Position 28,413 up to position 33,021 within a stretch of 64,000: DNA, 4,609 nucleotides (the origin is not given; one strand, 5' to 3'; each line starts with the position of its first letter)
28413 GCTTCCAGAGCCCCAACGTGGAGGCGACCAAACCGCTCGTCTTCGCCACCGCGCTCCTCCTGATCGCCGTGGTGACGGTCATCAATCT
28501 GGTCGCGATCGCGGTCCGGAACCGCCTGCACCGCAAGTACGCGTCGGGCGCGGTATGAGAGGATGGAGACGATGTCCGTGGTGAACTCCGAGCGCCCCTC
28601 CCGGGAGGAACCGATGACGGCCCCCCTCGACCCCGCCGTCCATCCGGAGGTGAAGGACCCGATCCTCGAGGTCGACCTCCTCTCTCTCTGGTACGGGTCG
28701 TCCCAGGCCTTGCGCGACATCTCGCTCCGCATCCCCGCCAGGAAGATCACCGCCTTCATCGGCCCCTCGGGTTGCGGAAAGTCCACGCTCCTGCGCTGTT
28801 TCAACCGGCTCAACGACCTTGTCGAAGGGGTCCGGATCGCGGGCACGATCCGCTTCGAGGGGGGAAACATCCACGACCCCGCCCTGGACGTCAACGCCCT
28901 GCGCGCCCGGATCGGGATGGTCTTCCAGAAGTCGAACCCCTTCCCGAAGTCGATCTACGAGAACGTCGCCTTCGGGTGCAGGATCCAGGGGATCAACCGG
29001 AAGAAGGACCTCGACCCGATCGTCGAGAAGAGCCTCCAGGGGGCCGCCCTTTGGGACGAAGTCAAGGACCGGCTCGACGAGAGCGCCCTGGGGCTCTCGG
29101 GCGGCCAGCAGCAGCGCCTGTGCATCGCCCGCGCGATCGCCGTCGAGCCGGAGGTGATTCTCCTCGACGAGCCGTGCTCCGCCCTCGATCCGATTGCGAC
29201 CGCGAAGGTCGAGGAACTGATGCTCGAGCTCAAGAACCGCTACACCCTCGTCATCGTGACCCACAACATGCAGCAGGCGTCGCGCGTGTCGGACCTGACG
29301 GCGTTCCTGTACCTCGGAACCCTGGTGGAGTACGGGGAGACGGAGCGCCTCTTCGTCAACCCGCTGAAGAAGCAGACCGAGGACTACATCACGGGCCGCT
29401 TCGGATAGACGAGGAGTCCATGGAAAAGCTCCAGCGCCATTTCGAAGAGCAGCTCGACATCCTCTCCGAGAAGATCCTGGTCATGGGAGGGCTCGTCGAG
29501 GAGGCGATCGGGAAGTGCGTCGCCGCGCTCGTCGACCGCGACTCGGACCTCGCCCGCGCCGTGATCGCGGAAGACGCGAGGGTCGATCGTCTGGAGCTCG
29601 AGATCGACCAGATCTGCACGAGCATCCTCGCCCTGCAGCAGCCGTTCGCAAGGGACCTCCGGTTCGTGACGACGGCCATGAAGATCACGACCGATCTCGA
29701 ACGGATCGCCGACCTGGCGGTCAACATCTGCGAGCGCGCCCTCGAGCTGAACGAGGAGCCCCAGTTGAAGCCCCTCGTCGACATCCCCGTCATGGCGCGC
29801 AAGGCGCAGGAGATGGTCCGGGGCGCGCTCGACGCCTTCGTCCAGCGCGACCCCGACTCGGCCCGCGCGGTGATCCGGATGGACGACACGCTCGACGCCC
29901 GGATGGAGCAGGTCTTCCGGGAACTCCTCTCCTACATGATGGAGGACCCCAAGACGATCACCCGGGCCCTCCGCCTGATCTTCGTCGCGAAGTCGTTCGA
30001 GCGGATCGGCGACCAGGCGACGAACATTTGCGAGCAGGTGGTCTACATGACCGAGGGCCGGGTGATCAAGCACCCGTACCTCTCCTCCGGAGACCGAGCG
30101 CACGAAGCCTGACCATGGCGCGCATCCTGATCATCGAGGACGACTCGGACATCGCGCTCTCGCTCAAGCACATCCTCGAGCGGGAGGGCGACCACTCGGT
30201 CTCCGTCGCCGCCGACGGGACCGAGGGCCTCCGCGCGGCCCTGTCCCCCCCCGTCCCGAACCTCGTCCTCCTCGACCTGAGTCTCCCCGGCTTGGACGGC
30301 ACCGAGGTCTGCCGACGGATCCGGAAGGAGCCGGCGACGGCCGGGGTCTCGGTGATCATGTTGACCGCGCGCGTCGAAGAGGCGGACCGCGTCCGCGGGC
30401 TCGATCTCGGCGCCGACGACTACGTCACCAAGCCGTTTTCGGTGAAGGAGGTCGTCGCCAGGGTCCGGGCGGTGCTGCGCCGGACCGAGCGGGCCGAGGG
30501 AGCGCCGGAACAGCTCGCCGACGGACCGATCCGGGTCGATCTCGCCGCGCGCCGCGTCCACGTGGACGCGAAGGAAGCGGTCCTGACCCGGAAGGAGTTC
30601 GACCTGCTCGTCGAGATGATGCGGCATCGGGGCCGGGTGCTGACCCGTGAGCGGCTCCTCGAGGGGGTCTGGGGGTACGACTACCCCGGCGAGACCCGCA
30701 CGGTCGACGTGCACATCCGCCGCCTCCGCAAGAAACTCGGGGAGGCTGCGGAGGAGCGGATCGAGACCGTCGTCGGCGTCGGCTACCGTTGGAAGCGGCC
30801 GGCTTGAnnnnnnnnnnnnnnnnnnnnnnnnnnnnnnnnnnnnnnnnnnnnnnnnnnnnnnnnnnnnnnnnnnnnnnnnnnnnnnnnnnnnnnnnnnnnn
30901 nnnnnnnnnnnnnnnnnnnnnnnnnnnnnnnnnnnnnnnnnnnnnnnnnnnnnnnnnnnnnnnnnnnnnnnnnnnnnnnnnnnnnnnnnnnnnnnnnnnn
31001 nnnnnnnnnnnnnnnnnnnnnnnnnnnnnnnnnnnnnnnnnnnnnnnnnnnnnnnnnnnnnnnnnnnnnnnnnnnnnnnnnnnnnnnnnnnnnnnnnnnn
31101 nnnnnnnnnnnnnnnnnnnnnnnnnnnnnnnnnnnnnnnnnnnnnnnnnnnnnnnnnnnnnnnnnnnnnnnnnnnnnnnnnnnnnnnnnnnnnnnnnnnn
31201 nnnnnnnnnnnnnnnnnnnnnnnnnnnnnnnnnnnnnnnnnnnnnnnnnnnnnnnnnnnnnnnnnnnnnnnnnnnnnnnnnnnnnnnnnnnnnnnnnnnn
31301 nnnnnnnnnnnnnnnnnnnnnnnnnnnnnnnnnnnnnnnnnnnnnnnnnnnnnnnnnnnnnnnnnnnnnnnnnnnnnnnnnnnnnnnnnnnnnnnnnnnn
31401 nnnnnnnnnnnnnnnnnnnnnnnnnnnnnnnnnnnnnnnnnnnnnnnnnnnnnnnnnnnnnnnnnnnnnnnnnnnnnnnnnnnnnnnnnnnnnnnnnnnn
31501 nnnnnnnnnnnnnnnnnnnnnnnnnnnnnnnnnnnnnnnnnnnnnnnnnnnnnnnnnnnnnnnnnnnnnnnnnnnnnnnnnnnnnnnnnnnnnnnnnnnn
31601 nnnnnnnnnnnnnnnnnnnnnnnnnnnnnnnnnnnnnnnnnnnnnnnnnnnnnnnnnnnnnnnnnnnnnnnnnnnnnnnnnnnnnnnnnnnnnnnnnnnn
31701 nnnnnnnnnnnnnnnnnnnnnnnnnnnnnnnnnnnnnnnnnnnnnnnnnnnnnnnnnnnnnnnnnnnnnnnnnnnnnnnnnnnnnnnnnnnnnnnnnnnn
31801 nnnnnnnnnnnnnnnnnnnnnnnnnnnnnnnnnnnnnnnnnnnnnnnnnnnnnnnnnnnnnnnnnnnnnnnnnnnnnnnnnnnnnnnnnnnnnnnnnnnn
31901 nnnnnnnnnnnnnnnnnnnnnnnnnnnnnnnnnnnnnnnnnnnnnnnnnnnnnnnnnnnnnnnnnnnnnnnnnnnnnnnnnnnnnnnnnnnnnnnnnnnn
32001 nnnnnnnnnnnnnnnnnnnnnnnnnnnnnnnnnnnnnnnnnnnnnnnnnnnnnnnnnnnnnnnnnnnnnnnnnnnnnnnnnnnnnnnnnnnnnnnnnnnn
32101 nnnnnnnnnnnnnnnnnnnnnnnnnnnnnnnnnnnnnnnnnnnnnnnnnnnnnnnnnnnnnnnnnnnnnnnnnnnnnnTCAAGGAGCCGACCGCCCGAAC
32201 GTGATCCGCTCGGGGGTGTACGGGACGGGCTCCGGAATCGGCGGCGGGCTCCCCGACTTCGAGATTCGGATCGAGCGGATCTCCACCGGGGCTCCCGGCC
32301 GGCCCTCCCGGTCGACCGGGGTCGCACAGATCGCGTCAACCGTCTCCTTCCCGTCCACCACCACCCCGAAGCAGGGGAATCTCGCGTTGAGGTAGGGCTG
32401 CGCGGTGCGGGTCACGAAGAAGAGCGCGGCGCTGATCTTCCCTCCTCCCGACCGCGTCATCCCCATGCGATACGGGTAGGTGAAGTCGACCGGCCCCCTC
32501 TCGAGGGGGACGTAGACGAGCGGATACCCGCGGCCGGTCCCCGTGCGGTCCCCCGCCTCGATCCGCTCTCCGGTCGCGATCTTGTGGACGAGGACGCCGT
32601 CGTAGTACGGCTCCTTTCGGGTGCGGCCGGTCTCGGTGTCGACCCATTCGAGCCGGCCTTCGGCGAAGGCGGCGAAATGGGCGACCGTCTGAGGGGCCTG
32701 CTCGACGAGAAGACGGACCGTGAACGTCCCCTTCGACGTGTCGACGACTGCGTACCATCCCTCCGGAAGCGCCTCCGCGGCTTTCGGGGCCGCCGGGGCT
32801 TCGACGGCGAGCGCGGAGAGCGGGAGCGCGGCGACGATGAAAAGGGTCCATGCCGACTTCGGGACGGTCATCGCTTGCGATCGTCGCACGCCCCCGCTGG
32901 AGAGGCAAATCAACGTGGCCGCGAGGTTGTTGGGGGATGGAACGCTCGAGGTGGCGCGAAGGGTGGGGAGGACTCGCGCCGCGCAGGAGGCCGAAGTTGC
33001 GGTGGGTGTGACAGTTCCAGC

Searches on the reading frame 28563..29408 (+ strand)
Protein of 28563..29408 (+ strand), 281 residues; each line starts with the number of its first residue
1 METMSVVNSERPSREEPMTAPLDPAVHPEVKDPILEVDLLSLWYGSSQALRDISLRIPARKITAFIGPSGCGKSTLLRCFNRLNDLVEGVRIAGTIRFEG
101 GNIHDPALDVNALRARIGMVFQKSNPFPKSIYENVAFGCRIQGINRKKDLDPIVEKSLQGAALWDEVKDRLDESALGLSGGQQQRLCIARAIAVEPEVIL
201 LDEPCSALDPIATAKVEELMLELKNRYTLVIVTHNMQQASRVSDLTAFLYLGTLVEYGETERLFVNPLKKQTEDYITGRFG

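Call 8: search_protein_families(library=pfam, proteins=[window:28563-29408:+], max_evalue=0.001)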
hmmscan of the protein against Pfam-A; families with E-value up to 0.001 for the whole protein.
window:28563-29408:+ (281 aa): 5 families
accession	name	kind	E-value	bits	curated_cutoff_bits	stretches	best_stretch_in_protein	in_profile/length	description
PF00005.33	ABC_tran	-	2.8e-31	109.4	25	1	50-205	1-136/137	ABC transporter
PF13304.12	AAA_21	-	2.7e-12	47.8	27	2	153-236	199-300/304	AAA domain, putative AbiEii toxin, Type IV TA system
PF02463.25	SMC_N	-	1.6e-05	24.9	40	1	59-245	23-208/220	RecF/RecN/SMC N terminal domain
PF13401.12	AAA_22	-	0.00041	21.1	27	0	60-157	5-78/130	AAA domain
PF03193.22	RsgA_GTPase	-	0.00087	19.6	30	0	47-80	94-126/174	RsgA GTPase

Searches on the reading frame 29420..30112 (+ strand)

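Call 8: search_protein_families(library=pfam, proteins=[window:29420-30112:+], max_evalue=0.001)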
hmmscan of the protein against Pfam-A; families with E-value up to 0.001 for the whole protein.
window:29420-30112:+ (230 aa): 1 family
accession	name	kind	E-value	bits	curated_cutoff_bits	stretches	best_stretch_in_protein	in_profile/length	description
PF01895.24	PhoU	-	3.3e-47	159.2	23.5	2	20-106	2-88/89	PhoU domain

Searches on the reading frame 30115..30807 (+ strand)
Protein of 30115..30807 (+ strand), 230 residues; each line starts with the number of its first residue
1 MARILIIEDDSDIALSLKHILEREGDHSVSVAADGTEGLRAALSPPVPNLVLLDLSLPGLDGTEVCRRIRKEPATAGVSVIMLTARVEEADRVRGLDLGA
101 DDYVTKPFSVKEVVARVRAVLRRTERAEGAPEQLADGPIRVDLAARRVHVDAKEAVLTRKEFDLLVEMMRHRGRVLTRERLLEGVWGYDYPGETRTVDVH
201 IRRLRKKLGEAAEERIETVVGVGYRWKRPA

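Call 8: search_protein_families(library=pfam, proteins=[window:30115-30807:+], max_evalue=0.001)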
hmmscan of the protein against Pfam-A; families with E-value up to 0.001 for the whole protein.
window:30115-30807:+ (230 aa): 2 families
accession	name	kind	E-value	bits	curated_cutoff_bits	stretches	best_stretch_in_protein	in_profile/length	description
PF00486.34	Trans_reg_C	-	1.5e-28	99.1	26.2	1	154-225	3-76/77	Transcriptional regulatory protein, C terminal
PF00072.30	Response_reg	-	1.1e-26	93.6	30.2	1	4-118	1-111/111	Response regulator receiver domain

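Call 89: search_protein_families(library=ncbifam, proteins=[window:30115-30807:+], max_evalue=1e-10)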
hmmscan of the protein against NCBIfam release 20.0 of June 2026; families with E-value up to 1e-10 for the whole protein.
window:30115-30807:+ (230 aa): 61 families (the best 25 are shown)
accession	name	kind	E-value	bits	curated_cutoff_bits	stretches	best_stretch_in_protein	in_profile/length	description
TIGR02154.1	PhoB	equivalog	8.7e-68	228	296.2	1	2-226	3-225/226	phosphate regulon transcriptional regulator PhoB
NF040689.1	MtrAB_MtrA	equivalog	4.3e-63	212.6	300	1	4-225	1-217/219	MtrAB system response regulator MtrA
NF040534.1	resp_reg_YycF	equivalog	6.2e-59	199.1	340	1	3-227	2-228/231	response regulator YycF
NF053854.1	RespRegPhoBBctds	equivalog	2.8e-58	196.9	270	1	4-226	1-224/225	two-component system response regulator PhoB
NF041733.1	resp_reg_CseB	equivalog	1.2e-56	191.7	350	1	3-227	2-227/228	two-component system response regulator CseB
NF008296.0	PRK11083.1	equivalog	2.7e-55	187.2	273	1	2-226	4-225/228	two-component system response regulator CreB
NF045944.1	ResRegRpaBCyano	equivalog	2.6e-53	180.8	330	1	5-227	1-228/229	response regulator transcription factor RpaB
NF007546.0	PRK10161.1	equivalog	6e-51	173.2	471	1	3-226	4-225/229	phosphate response regulator transcription factor PhoB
TIGR01387.1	cztR_silR_copR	subfamily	8.4e-51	172.7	279.2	1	4-224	1-216/218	heavy metal response regulator transcription factor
NF041734.1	resp_reg_RppA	equivalog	4.7e-50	170.1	250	1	3-227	2-228/229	two-component system response regulator RppA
NF041209.1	resp_regPieR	equivalog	1e-49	169.3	450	1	3-226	2-227/231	two component system response regulator PieR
NF007005.1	PRK09468.1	equivalog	1.3e-48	165.5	331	1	2-225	4-230/237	osmolarity response regulator transcription factor OmpR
NF007982.1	PRK10710.1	equivalog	7.1e-48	163.2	380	1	2-227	8-228/235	envelope stress response regulator BaeR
NF007928.2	PRK10643.1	equivalog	3.9e-47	160.7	330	1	3-225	2-215/216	two-component system response regulator PmrA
NF033117.2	vanR_ACDEGLN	exception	9.7e-47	159.4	350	1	4-225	1-224/226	VanR-ABDEGLN family response regulator transcription factor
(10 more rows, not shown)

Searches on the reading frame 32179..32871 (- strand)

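Call 8: search_protein_families(library=pfam, proteins=[window:32179-32871:-], max_evalue=0.001)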
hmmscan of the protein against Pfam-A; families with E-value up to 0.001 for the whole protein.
window:32179-32871:- (230 aa): 1 family
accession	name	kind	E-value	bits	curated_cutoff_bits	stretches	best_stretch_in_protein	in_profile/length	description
PF00160.26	Pro_isomerase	-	1.4e-19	71.4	21.7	1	42-202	3-158/159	Cyclophilin type peptidyl-prolyl cis-trans isomerase/CLD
